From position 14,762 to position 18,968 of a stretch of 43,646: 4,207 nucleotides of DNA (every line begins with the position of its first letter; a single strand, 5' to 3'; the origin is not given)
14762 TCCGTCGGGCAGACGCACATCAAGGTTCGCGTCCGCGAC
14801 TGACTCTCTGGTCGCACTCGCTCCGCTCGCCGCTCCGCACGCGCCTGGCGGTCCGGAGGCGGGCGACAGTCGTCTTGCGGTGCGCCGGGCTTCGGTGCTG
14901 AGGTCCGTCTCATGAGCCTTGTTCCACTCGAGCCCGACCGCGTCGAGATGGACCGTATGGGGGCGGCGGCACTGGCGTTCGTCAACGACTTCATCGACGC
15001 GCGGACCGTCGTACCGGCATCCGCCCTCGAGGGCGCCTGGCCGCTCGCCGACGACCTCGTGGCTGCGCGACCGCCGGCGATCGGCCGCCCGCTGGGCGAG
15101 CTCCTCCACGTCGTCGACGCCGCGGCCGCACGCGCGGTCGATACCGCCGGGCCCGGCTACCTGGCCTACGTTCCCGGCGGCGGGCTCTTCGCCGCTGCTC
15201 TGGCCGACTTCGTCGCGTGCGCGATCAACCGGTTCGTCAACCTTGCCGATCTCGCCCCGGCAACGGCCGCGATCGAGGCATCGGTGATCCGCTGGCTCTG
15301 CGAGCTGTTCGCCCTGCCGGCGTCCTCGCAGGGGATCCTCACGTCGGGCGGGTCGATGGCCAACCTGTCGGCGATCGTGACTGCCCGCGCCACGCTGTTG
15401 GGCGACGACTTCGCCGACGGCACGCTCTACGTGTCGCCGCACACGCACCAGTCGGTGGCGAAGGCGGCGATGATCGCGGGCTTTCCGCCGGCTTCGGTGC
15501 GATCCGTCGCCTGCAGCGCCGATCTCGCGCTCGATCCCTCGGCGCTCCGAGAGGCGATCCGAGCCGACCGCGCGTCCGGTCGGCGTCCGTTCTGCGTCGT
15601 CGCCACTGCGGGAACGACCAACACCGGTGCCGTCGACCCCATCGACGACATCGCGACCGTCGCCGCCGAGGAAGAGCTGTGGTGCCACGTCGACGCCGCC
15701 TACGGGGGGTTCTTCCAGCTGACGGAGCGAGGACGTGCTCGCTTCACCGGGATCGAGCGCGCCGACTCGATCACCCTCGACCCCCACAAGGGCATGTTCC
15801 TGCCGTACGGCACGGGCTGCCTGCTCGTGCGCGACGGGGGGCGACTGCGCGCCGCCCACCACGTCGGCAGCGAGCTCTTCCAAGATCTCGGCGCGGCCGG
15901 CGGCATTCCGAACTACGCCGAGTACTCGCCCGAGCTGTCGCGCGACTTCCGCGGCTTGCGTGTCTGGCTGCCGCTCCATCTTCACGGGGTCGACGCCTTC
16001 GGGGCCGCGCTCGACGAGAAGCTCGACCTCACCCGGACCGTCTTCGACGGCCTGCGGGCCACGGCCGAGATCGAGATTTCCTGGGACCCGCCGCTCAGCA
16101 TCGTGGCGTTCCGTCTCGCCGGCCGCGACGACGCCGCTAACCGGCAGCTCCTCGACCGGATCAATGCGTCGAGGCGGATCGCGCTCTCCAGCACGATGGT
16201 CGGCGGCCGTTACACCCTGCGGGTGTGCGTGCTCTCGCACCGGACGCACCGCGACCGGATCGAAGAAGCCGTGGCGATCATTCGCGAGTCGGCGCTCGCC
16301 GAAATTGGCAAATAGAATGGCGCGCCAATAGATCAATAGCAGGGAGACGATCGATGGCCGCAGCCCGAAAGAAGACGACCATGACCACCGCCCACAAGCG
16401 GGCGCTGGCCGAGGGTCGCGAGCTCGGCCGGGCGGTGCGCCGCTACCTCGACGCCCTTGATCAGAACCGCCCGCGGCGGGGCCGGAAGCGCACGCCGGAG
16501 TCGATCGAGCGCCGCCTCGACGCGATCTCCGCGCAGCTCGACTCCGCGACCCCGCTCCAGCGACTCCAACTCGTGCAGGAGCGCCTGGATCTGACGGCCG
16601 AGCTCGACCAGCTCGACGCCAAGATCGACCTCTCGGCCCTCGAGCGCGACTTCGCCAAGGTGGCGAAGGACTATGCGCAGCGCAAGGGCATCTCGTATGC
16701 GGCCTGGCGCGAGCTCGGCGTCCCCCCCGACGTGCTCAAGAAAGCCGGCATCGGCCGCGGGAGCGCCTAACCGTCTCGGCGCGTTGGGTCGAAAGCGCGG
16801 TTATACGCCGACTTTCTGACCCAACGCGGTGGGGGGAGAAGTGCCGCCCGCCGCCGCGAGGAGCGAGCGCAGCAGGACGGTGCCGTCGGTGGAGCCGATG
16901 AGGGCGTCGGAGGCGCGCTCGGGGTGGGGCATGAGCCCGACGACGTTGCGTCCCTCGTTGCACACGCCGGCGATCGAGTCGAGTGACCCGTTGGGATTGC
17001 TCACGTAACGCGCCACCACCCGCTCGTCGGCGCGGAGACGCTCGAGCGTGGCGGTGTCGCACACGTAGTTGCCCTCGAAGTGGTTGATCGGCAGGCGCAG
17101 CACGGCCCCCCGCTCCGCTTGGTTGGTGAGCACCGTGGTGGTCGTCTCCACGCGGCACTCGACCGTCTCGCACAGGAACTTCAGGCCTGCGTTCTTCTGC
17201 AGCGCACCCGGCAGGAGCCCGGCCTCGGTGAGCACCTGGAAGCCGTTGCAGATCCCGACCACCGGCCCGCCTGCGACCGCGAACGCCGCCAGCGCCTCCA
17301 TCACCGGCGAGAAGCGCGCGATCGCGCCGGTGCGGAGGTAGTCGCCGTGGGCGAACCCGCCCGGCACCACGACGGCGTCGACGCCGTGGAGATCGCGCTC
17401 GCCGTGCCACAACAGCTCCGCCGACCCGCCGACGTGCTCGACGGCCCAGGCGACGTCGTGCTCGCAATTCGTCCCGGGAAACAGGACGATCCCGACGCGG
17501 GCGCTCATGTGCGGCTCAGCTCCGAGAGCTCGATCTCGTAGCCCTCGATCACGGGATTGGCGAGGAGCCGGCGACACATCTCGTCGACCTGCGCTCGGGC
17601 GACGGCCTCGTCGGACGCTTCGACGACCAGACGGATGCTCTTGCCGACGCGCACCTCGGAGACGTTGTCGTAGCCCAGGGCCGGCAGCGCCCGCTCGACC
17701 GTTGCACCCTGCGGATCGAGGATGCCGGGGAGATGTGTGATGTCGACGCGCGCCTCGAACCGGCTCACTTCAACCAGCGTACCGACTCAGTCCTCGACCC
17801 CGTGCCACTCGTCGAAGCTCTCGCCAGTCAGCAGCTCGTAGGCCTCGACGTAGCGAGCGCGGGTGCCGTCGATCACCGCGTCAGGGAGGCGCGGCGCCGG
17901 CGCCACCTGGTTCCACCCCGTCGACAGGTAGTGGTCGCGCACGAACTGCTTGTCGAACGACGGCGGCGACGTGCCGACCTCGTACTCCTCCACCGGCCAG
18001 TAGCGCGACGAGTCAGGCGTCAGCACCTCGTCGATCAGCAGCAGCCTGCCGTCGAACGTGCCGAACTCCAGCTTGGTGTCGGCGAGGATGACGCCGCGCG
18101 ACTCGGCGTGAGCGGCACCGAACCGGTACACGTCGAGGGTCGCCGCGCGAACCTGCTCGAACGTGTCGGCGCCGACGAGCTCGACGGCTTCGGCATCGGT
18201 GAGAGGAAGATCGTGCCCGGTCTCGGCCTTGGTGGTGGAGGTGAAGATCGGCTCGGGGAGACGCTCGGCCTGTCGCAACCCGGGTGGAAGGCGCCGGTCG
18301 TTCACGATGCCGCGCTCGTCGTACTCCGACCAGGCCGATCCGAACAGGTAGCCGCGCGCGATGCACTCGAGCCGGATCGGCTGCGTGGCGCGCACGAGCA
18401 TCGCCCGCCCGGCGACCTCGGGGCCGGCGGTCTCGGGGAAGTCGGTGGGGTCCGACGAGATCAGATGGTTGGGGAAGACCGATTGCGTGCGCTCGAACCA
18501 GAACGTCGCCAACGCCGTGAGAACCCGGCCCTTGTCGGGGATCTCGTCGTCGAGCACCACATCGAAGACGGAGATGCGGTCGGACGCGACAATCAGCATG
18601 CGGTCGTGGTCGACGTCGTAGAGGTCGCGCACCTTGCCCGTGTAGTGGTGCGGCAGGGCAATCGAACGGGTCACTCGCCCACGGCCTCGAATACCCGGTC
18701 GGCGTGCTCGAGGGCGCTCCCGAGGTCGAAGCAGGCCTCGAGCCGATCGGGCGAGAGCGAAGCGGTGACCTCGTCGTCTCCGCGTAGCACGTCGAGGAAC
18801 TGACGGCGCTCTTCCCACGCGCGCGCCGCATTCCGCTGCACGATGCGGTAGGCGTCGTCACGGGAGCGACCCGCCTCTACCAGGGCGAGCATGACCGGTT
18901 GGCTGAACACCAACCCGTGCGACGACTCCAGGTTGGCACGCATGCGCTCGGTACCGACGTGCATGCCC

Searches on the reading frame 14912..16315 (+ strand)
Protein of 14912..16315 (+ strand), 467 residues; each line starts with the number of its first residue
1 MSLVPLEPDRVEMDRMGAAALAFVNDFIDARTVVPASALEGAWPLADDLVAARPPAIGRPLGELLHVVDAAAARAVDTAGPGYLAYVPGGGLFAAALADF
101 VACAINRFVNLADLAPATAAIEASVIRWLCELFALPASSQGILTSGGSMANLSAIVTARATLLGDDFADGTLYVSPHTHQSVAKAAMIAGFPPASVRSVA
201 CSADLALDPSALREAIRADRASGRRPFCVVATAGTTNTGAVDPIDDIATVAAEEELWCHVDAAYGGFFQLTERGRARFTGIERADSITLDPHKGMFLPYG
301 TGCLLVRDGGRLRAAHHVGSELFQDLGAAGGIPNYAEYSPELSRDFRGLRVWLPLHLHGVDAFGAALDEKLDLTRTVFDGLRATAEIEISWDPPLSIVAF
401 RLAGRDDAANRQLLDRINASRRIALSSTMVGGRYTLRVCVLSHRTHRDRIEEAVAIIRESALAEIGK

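Call 6: search_protein_families(library=pfam, proteins=[window:14912-16315:+], max_evalue=0.01)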
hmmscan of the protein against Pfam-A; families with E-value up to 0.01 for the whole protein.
window:14912-16315:+ (467 aa): 5 families
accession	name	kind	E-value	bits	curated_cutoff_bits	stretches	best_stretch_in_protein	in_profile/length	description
PF00282.25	Pyridoxal_deC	-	3.6e-57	194.3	27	1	73-402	31-374/375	Pyridoxal-dependent decarboxylase conserved domain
PF00155.27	Aminotran_1_2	-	7e-06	25.9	19.7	1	135-269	61-193/361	Aminotransferase class I and II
PF00266.25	Aminotran_5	-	4.6e-05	23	21.5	1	135-308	58-215/371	Aminotransferase class-V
PF05889.19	SepSecS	-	0.00023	20.5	21.1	1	178-303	110-233/389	O-phosphoseryl-tRNA(Sec) selenium transferase, SepSecS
PF01212.27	Beta_elim_lyase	-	0.00038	20.3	27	1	141-338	50-247/288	Beta-eliminating lyase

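Call 13: search_protein_families(library=padloc, proteins=[window:14912-16315:+], max_evalue=0.01)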
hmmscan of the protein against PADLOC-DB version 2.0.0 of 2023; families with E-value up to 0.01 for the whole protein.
window:14912-16315:+ (467 aa): 2 families
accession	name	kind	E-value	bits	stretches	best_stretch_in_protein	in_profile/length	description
PDLC02759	SspA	-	5e-06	24.1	1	142-317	62-223/374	SspA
PDLC02657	DndA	-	0.00019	18.9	1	142-319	64-227/372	DndA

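Call 29: search_protein_families(library=ncbifam, proteins=[window:14912-16315:+], max_evalue=0.01)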
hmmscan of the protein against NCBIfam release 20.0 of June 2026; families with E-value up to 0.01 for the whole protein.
window:14912-16315:+ (467 aa): 10 families
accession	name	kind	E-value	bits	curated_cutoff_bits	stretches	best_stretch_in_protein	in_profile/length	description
NF052646.1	DABADecarRhbB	equivalog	8.2e-61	206.1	900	1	66-459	83-480/491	L-2,4-diaminobutyrate decarboxylase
TIGR03799.1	NOD_PanD_pyr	equivalog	6.3e-37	127.1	606.1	1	165-425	205-457/522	pyridoxal-dependent aspartate 1-decarboxylase PanP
TIGR03812.1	tyr_de_CO2_Arch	equivalog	4.7e-32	111.2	299.4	1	111-457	48-372/375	tyrosine decarboxylase MfnA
NF002748.0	PRK02769.1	equivalog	2.5e-20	72.5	305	1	117-307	62-247/382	histidine decarboxylase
TIGR03811.1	tyr_de_CO2_Ent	equivalog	1.2e-13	50.4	905.3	2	172-267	224-325/608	tyrosine decarboxylase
TIGR01977.1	am_tr_V_EF2568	hypoth_equivalog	1.6e-05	24.1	377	1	170-314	87-220/376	cysteine desulfurase family protein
TIGR01788.1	Glu-decarb-GAD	equivalog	2.2e-05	23.3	380.4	1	115-312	75-280/431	glutamate decarboxylase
TIGR03402.1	FeS_nifS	equivalog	0.00036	19.4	530.75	1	142-319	63-223/379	cysteine desulfurase NifS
TIGR03531.1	selenium_SpcS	equivalog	0.00068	18.3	224.85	1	178-266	160-246/444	O-phosphoseryl-tRNA(Sec) selenium transferase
TIGR03235.1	DNA_S_dndA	equivalog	0.0013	18.1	480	1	200-309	119-215/353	cysteine desulfurase DndA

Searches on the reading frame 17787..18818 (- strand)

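Call 25: search_protein_families(library=pfam, proteins=[window:17787-18818:-], max_evalue=0.001)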
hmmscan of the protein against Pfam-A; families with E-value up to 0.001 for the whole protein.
window:17787-18818:- (343 aa): 1 family
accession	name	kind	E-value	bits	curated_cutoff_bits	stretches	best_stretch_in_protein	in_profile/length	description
PF01259.24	SAICAR_synt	-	1.9e-72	244.3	20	1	58-307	2-231/233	SAICAR synthetase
